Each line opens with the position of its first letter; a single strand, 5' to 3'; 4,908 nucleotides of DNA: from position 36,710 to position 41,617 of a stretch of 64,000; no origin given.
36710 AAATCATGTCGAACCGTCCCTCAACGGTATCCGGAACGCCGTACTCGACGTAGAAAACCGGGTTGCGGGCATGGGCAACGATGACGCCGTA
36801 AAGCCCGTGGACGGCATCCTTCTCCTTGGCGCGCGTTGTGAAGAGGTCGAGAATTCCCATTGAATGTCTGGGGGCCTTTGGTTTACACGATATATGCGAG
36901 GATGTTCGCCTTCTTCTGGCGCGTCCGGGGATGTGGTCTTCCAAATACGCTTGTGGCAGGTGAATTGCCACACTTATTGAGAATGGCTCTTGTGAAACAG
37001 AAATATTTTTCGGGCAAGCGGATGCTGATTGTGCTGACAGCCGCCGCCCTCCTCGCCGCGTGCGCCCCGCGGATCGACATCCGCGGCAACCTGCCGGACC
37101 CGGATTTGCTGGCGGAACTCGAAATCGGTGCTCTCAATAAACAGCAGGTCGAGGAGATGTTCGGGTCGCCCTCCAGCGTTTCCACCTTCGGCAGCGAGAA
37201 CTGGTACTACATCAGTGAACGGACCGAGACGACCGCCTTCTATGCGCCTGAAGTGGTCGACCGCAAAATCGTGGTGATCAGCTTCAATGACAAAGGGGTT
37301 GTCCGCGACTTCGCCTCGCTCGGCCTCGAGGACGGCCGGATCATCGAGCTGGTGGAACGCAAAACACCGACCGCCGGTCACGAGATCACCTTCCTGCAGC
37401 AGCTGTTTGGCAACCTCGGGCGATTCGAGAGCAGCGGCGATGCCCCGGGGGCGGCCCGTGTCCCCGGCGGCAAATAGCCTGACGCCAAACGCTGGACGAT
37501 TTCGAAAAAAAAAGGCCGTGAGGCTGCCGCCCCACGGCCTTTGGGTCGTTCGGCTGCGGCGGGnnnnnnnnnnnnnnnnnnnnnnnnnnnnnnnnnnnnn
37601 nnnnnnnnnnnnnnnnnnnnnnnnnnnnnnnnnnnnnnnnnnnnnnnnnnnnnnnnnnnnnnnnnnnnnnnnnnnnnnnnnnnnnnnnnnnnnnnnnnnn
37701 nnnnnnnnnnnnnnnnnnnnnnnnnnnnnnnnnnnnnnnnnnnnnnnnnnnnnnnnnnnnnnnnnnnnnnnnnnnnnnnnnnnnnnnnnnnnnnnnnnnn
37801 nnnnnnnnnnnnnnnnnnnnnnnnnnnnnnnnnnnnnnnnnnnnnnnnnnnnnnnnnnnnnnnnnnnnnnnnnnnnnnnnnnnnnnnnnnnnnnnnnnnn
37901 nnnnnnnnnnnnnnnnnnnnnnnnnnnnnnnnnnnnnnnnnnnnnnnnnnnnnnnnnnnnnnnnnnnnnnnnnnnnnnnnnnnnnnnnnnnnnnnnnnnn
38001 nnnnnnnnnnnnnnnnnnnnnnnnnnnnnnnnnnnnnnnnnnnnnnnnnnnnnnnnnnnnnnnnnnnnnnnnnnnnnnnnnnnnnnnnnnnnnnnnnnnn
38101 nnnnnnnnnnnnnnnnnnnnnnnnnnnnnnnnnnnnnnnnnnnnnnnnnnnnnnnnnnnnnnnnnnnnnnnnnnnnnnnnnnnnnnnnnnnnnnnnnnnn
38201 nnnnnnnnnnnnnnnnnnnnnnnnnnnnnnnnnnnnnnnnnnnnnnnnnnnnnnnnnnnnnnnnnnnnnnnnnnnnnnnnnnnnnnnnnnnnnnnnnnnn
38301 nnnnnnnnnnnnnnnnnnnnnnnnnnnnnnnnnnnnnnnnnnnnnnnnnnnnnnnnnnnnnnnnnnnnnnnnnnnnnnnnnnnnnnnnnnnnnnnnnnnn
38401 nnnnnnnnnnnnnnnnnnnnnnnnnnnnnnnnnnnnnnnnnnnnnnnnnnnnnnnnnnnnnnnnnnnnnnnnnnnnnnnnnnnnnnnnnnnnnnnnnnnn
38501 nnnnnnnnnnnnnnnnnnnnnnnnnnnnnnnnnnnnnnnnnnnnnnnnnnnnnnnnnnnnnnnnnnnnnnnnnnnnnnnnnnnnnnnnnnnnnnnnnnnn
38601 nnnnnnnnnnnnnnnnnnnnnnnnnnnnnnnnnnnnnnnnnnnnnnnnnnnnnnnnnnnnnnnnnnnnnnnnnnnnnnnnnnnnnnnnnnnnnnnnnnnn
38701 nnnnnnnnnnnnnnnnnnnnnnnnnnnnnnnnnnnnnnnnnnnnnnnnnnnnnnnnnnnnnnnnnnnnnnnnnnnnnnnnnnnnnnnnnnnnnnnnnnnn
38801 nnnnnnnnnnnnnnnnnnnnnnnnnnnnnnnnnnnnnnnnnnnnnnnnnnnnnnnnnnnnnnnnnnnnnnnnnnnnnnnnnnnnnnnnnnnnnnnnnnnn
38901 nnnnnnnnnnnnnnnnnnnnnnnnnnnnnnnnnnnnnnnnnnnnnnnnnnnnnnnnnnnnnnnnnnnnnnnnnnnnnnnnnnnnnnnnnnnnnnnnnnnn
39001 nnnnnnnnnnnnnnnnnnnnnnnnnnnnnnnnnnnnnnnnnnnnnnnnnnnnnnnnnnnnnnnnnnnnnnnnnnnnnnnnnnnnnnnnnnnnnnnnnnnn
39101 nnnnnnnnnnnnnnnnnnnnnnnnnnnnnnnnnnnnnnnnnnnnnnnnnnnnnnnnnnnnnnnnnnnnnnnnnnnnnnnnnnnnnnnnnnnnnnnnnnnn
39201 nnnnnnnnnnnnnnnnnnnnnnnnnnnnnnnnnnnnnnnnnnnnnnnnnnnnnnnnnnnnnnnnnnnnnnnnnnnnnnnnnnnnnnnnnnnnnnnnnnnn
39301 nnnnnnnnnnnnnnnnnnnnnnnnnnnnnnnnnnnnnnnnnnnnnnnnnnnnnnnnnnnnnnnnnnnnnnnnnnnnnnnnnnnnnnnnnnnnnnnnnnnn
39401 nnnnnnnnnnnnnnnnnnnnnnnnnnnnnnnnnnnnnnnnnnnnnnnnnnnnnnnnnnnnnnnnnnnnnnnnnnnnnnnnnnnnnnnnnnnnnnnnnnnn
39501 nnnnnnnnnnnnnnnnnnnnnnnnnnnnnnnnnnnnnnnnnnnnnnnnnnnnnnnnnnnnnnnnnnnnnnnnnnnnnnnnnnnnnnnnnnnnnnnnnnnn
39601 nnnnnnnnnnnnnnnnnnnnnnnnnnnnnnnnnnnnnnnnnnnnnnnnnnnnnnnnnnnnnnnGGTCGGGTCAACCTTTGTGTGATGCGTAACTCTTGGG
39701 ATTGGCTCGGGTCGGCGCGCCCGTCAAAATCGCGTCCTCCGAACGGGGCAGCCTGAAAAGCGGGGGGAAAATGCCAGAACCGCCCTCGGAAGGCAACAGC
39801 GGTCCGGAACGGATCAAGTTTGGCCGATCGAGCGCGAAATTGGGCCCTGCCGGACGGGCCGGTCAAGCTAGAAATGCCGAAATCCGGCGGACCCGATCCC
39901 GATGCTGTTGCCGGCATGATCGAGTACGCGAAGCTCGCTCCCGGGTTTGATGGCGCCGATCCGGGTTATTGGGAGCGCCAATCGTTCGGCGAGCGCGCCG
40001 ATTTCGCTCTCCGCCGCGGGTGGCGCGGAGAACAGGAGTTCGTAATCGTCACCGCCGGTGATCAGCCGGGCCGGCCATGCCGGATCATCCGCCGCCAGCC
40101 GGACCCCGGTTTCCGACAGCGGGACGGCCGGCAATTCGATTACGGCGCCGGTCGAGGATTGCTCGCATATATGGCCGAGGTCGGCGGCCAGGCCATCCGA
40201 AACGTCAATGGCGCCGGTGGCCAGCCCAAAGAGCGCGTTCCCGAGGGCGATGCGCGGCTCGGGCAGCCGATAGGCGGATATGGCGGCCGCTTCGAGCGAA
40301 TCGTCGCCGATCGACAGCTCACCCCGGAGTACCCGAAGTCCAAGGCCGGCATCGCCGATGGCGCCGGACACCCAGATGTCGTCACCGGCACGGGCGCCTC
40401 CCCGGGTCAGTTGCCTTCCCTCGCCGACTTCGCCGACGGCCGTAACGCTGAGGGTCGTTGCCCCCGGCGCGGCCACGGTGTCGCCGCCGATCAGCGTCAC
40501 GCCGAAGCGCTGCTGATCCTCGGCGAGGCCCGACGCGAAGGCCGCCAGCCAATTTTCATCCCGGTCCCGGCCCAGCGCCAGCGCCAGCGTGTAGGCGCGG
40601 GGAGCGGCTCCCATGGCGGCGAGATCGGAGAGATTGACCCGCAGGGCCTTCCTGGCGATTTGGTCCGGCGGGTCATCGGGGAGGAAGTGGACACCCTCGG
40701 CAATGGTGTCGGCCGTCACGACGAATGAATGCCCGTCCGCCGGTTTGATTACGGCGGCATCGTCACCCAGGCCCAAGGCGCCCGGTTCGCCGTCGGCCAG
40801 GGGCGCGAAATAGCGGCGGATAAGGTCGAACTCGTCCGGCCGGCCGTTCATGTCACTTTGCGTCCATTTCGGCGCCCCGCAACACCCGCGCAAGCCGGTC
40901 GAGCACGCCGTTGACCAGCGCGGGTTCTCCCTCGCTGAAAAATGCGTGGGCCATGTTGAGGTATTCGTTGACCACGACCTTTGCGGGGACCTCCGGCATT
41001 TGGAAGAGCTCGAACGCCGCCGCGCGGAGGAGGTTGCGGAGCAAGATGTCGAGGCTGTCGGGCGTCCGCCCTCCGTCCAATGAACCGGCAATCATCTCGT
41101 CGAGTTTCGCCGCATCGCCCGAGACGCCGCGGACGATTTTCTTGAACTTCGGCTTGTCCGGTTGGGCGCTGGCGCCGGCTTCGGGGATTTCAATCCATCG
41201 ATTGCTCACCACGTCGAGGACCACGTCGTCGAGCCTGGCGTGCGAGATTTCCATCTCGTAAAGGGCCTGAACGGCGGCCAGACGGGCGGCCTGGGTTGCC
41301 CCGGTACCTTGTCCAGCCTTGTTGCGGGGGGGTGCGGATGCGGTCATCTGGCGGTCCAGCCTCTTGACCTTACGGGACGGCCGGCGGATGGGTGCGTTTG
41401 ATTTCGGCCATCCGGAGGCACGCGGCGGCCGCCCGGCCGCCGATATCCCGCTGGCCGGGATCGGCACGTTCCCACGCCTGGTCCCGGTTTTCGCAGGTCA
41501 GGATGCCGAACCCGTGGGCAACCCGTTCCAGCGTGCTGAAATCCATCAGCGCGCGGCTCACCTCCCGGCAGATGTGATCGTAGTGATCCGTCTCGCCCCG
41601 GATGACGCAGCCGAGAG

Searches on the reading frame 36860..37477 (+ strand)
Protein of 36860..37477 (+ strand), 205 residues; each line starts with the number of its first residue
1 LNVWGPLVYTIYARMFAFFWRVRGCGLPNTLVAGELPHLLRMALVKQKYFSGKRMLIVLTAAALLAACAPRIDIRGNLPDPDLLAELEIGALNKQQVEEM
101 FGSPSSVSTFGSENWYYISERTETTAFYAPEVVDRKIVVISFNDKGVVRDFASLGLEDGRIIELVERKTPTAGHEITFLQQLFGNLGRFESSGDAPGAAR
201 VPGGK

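Call 32: search_protein_families(library=pfam, proteins=[window:36860-37477:+], max_evalue=0.00001)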
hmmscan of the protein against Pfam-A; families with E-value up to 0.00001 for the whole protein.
window:36860-37477:+ (205 aa): 1 family
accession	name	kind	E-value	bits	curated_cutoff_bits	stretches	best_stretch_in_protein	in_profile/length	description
PF04355.18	BamE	-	2.5e-17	62.9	23.2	1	76-150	1-69/71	Outer membrane protein assembly factor BamE domain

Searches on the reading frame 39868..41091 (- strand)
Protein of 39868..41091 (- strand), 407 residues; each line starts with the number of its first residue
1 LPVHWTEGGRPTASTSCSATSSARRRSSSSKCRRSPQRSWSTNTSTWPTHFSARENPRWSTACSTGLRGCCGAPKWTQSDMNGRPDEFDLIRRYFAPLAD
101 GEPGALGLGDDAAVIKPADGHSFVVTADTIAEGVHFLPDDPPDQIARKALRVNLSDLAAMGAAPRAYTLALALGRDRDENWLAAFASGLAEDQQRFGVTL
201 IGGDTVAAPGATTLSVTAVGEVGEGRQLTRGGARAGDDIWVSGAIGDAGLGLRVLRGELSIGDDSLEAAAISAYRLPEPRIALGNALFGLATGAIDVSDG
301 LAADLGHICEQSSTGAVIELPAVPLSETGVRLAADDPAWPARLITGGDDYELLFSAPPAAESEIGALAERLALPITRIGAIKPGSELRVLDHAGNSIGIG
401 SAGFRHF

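Call 33: search_protein_families(library=pfam, proteins=[window:39868-41091:-], max_evalue=0.00001)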
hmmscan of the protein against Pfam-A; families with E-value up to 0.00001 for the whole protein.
window:39868-41091:- (407 aa): 2 families
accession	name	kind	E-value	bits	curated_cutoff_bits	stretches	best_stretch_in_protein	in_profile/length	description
PF00586.29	AIRS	-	7.9e-31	107.2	24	1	109-222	1-112/112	AIR synthase related protein, N-terminal domain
PF02769.27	AIRS_C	-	3.3e-08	34.3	23.1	1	234-389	1-153/156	AIR synthase related protein, C-terminal domain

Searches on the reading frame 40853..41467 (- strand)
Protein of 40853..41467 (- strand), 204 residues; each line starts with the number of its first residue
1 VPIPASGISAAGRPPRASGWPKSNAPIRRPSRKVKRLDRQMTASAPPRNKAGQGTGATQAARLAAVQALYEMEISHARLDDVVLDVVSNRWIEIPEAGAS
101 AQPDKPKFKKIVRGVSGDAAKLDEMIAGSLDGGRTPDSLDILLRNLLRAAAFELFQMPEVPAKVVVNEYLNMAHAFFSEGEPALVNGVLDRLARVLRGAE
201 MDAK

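Call 33: search_protein_families(library=pfam, proteins=[window:40853-41467:-], max_evalue=0.00001)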
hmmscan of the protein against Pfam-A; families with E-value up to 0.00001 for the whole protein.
window:40853-41467:- (204 aa): 1 family
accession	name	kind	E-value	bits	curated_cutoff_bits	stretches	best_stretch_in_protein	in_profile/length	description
PF01029.23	NusB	-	2.1e-24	86.8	23.1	1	60-194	2-133/133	NusB family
